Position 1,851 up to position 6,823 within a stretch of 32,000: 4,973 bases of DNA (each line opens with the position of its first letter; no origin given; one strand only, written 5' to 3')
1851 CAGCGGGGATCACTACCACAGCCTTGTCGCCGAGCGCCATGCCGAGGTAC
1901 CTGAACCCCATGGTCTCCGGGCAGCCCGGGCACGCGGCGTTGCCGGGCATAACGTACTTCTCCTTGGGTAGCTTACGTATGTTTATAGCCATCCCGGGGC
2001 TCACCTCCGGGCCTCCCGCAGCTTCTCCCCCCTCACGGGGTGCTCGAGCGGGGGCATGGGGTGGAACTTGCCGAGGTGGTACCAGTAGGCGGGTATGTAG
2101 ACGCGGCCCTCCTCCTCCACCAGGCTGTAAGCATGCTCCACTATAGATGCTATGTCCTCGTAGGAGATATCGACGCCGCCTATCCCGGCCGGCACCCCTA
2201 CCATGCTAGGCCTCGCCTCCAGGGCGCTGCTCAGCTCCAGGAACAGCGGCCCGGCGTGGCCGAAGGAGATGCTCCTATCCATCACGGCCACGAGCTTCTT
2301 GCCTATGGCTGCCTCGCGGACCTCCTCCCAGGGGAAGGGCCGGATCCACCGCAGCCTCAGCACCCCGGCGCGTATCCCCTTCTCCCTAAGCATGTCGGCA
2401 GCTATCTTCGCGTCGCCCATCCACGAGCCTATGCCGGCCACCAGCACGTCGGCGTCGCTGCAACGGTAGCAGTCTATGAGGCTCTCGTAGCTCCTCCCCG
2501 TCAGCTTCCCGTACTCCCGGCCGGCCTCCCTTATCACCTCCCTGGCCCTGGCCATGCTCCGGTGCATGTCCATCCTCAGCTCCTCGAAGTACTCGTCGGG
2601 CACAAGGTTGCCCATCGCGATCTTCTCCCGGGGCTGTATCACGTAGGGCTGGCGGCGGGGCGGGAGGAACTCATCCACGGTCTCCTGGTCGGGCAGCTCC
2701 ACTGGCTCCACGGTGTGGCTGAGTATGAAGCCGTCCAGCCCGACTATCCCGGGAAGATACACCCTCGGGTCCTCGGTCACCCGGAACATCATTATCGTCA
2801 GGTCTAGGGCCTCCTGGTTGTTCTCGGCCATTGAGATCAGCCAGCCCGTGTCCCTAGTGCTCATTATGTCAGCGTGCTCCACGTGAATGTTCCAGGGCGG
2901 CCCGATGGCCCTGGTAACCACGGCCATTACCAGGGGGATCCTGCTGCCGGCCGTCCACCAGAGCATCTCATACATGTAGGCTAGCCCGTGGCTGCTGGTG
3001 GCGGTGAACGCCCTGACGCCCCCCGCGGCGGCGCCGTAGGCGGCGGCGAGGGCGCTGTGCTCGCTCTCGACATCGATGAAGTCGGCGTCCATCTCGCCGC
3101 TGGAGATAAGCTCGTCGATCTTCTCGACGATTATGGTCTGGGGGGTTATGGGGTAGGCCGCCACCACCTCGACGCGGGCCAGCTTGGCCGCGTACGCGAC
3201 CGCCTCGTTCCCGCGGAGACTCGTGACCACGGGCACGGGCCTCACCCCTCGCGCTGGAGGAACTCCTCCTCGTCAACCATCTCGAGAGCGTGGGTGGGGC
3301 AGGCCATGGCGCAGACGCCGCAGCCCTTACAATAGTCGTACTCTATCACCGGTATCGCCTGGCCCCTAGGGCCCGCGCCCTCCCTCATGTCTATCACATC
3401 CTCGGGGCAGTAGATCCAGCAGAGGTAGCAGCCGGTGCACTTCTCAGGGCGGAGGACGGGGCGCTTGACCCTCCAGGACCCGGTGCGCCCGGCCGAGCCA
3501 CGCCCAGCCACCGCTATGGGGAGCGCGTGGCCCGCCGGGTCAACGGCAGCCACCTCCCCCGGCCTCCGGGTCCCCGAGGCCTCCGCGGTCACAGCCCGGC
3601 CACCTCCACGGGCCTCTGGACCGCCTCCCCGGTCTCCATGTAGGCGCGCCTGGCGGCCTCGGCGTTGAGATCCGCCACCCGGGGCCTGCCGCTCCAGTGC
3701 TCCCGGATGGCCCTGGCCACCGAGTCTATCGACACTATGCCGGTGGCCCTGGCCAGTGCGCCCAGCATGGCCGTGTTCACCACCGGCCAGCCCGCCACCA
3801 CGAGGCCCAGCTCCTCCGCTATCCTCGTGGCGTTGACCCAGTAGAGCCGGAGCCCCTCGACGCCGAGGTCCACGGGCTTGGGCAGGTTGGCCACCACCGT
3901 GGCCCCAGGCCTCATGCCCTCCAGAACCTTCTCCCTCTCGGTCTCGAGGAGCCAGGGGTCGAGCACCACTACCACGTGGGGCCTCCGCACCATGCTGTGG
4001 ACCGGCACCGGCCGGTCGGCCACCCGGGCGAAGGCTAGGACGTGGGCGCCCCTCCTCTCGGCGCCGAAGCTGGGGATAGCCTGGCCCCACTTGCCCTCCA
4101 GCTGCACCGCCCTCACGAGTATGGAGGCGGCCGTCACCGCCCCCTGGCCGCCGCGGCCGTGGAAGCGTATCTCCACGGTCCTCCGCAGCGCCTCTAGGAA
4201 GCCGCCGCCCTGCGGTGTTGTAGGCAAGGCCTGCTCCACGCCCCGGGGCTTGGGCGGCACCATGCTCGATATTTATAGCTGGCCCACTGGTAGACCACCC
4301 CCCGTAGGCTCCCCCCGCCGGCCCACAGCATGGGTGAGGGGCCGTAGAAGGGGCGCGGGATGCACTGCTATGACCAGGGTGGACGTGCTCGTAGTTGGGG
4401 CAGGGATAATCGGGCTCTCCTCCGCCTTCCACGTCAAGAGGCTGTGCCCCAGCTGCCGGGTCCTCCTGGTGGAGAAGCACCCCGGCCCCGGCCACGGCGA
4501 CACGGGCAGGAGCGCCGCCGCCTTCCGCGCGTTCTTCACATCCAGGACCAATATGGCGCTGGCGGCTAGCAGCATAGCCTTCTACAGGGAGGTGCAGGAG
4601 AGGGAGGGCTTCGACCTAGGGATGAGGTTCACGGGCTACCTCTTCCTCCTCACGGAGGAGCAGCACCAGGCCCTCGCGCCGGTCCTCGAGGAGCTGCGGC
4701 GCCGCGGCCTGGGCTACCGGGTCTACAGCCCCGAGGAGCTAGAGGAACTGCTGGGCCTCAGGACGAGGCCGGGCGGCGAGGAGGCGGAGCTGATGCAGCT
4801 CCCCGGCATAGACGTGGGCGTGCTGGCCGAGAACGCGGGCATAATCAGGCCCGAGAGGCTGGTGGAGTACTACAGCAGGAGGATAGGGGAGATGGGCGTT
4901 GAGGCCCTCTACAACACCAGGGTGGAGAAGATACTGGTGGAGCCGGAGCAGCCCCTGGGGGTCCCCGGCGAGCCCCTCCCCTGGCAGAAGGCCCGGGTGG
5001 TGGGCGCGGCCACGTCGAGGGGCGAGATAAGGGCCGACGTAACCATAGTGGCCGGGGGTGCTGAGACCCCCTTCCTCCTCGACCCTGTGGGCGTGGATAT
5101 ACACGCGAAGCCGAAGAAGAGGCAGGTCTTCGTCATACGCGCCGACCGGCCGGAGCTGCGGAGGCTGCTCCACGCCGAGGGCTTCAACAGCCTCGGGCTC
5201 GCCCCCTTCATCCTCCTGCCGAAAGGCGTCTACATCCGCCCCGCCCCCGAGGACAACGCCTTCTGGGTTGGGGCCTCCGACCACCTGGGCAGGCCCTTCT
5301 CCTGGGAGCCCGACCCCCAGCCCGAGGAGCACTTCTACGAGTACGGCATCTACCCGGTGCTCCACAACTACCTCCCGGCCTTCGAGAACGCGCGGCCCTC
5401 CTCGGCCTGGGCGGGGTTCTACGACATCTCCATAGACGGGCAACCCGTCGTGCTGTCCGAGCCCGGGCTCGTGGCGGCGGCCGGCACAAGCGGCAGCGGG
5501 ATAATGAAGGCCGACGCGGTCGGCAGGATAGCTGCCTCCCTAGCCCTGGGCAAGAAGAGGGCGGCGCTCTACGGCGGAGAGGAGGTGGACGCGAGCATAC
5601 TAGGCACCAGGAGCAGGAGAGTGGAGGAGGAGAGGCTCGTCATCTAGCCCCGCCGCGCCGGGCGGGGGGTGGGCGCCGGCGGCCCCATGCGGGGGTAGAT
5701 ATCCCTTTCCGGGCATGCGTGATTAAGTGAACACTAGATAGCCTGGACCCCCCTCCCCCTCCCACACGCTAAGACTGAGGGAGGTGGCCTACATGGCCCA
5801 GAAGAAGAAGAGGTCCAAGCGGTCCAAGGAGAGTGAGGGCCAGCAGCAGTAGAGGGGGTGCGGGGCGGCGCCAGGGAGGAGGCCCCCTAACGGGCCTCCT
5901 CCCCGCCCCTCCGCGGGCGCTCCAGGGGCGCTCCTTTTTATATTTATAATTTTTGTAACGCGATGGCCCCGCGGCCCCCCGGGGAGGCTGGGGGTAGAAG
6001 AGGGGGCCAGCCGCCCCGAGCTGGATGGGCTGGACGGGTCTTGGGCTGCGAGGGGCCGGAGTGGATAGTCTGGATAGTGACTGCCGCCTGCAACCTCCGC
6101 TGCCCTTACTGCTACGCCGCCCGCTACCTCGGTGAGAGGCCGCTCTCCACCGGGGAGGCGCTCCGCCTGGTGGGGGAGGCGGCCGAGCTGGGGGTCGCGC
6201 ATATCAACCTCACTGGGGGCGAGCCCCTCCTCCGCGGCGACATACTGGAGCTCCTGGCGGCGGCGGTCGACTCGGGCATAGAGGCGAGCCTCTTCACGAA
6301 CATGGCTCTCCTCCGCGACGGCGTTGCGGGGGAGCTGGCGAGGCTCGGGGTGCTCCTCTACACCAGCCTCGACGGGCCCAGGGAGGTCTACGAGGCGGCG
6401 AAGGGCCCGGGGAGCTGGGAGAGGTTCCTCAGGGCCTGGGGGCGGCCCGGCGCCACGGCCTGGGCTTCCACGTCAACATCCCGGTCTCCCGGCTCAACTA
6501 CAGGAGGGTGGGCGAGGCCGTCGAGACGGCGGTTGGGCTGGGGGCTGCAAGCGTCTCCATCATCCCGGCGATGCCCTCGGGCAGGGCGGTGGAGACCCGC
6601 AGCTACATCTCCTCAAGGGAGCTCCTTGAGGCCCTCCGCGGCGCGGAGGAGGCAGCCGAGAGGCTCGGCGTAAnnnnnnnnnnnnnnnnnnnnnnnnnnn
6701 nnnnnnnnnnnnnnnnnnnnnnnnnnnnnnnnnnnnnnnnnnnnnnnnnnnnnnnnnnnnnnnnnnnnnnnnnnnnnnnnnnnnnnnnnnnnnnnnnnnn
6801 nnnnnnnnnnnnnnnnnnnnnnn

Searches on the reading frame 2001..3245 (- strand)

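Call 18: search_protein_families(library=pfam, proteins=[window:2001-3245:-], max_evalue=0.0001)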
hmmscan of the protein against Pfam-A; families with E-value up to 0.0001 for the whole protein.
window:2001-3245:- (414 aa): 3 families
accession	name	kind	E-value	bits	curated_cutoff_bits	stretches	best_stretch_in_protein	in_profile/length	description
PF01855.24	POR_N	-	9.6e-71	238.6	27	1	19-241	2-229/231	Pyruvate flavodoxin/ferredoxin oxidoreductase, thiamine diP-bdg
PF17147.9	PFOR_II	-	3.7e-28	98.3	27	1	265-365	1-102/102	Pyruvate:ferredoxin oxidoreductase core domain II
PF02780.25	Transketolase_C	-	4.7e-09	36.6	25.9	1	263-352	8-102/124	Transketolase, C-terminal domain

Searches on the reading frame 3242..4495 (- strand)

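Call 18: search_protein_families(library=pfam, proteins=[window:3242-4495:-], max_evalue=0.0001)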
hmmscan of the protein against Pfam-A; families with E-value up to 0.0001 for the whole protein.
window:3242-4495:- (417 aa): 8 families
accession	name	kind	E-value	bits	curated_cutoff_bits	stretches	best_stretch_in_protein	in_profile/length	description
PF00037.32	Fer4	-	6.9e-13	48.3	21.1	2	382-405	1-24/24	4Fe-4S binding domain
PF12838.12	Fer4_7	-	9.9e-11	42.4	27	1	352-403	1-52/52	4Fe-4S dicluster domain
PF12837.12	Fer4_6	-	1.2e-09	38.1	25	1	381-404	1-24/24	4Fe-4S binding domain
PF13237.11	Fer4_10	-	2.6e-07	30.9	25.5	1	346-400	2-53/53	4Fe-4S dicluster domain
PF14697.11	Fer4_21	-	3.8e-07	30.6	35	1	351-406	6-59/59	4Fe-4S dicluster domain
PF12797.12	Fer4_2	-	5.9e-07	29.5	24.5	0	381-401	2-22/22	4Fe-4S binding domain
PF13484.11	Fer4_16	-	1e-05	26.6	30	0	389-410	2-22/66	4Fe-4S double cluster binding domain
PF13187.11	Fer4_9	-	2.5e-05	24.6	27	0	352-403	1-51/52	4Fe-4S dicluster domain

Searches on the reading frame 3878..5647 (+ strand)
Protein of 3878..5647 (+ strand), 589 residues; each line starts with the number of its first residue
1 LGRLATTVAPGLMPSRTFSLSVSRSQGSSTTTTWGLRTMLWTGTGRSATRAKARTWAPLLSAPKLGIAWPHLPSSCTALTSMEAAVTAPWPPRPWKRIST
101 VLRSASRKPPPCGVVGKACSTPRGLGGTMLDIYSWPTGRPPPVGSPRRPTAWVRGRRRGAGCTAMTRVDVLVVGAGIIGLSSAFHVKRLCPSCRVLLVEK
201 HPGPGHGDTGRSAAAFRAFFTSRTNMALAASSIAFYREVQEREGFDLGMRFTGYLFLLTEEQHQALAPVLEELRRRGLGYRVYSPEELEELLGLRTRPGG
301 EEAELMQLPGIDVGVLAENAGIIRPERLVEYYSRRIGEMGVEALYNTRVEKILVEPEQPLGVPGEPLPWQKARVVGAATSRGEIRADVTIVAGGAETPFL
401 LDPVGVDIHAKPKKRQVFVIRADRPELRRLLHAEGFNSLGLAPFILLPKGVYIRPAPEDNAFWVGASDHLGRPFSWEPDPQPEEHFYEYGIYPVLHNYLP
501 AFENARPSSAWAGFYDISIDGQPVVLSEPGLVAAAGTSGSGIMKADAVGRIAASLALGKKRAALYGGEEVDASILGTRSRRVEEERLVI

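Call 18: search_protein_families(library=pfam, proteins=[window:3878-5647:+], max_evalue=0.0001)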
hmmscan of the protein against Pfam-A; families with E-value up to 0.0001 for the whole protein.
window:3878-5647:+ (589 aa): 2 families
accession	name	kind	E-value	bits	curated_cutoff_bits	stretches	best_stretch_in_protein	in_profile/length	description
PF01266.30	DAO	-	1.8e-55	189.3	27.9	1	169-555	1-353/353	FAD dependent oxidoreductase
PF13450.12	NAD_binding_8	-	3.1e-05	24.6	21.9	1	172-205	1-32/68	NAD(P)-binding Rossmann-like domain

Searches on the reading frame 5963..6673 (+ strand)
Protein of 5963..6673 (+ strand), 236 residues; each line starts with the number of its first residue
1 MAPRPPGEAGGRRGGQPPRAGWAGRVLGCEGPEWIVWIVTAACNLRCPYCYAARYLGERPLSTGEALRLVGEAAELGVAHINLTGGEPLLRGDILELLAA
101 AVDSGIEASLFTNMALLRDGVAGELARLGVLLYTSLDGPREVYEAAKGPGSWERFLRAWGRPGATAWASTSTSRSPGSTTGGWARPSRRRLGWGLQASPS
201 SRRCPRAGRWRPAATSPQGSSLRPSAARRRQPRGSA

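Call 3: search_protein_families(library=ncbifam, proteins=[window:5963-6673:+], max_evalue=0.001)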
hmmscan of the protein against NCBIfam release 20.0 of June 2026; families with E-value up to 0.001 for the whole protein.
window:5963-6673:+ (236 aa): 50 families (the best 25 are shown)
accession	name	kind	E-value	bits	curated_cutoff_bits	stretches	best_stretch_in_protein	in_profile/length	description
NF045574.1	sacti_mat_StsB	exception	3.1e-23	82.4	625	1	36-158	99-224/466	StsB family radical SAM/SPASM domain sactipeptide maturase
TIGR03962.1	mycofact_rSAM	equivalog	4.4e-20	72.1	265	1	28-164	7-146/339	mycofactocin radical SAM maturase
TIGR04347.1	pseudo_SAM_Halo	equivalog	1.6e-19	70.4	525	1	35-138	40-146/390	TIGR04347 family pseudo-SAM/SPASM protein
TIGR04054.1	rSAM_NirJ1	equivalog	2.6e-18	65.8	650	1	31-148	35-154/387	putative heme d1 biosynthesis radical SAM protein NirJ1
TIGR04545.1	rSAM_ahbD_hemeb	equivalog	4.8e-18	65.7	500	1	35-140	2-110/339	heme b synthase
TIGR04546.1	rSAM_ahbC_deAc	equivalog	7.6e-18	64.5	650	1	35-151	41-161/390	12,18-didecarboxysiroheme deacetylase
TIGR02668.1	moaA_archaeal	equivalog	9.6e-17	60.9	325.25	1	39-129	16-108/303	GTP 3',8-cyclase MoaA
TIGR02666.1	moaA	equivalog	2.7e-16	59.4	284.05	1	39-130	16-115/336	GTP 3',8-cyclase MoaA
NF049973.1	radical_Rv1681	equivalog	9.5e-16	57.6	380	1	36-155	74-199/326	Rv1681 family radical SAM protein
TIGR04055.1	rSAM_NirJ2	equivalog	2.4e-15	56.9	500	1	35-132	2-100/326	putative heme d1 biosynthesis radical SAM protein NirJ2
TIGR04053.2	TIGR04053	equivalog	1.3e-14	54.3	395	1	32-158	7-141/366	TIGR04053 family radical SAM/SPASM domain-containing protein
NF038283.1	viperin_w_prok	equivalog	2e-14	53.5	180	1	35-142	4-120/281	viperin family antiviral radical SAM protein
TIGR02109.1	PQQ_syn_pqqE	equivalog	2.1e-14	53.3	381.35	1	32-130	6-106/358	pyrroloquinoline quinone biosynthesis protein PqqE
NF001199.0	PRK00164.2-1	equivalog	4.5e-14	52.3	231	1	39-129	18-110/308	GTP 3',8-cyclase MoaA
TIGR04250.1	SCM_rSAM_ScmE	equivalog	9.5e-14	51.1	400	1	39-158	9-133/358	SynChlorMet cassette radical SAM/SPASM protein ScmE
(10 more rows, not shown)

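Call 4: search_protein_families(library=pfam, proteins=[window:5963-6673:+], max_evalue=0.001)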
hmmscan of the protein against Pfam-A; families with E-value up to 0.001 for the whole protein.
window:5963-6673:+ (236 aa): 2 families
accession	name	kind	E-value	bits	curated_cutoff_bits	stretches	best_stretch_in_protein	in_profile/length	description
PF04055.27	Radical_SAM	-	1.9e-21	77.4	29.5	1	38-158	2-132/166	Radical SAM superfamily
PF13353.11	Fer4_12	-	0.00079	20.2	22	0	37-102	9-77/137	4Fe-4S single cluster domain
